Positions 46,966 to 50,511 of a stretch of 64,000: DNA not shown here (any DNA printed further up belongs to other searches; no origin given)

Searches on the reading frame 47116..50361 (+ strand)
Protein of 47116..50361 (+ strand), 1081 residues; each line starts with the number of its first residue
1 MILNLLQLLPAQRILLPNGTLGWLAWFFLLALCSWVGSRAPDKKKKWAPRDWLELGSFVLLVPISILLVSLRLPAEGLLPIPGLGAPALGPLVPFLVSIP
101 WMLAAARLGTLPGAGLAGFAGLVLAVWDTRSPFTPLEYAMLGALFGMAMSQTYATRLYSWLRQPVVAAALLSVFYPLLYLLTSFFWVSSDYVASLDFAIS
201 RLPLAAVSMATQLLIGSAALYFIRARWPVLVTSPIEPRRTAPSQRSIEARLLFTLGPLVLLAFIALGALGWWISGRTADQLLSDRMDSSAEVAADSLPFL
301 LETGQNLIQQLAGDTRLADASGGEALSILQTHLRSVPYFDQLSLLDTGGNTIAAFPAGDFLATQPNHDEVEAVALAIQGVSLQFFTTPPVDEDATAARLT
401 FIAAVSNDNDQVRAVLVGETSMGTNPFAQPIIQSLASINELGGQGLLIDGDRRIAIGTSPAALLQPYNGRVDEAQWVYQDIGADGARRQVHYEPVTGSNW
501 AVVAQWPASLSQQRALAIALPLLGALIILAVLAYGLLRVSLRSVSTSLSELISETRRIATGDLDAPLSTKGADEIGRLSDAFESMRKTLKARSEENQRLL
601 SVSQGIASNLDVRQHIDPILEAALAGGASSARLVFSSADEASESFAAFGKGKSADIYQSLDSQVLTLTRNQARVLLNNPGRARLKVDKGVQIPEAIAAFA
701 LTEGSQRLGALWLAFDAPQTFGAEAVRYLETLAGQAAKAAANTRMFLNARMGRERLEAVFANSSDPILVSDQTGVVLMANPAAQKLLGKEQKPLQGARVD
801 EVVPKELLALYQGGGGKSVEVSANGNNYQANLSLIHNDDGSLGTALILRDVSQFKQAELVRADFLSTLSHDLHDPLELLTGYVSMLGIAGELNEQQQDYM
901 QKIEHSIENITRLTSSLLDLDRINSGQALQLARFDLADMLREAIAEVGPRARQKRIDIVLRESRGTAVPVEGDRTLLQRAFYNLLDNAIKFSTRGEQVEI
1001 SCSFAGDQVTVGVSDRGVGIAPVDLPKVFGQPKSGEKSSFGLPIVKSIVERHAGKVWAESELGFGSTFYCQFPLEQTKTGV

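Call 64: search_protein_families(library=pfam, proteins=[window:47116-50361:+], max_evalue=0.00001)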
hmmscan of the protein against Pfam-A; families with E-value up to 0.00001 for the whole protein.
window:47116-50361:+ (1081 aa): 6 families
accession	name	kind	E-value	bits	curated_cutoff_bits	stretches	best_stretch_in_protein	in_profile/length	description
PF02518.31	HATPase_c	-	2.4e-23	83.1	26.4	1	972-1075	1-110/111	Histidine kinase-, DNA gyrase B-, and HSP90-like ATPase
PF00672.30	HAMP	-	7.7e-12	45.8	25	1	542-590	4-52/53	HAMP domain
PF00512.31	HisKA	-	8.7e-12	45.4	26.9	1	861-926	2-66/66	His Kinase A (phospho-acceptor) domain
PF02743.24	dCache_1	-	9e-09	35.6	45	1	281-504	6-239/240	Cache domain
PF13188.13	PAS_8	-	1.7e-07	31.3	21.8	1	754-802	1-46/65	PAS domain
PF08448.16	PAS_4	-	1.9e-06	28.5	23.1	0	760-807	1-48/110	PAS fold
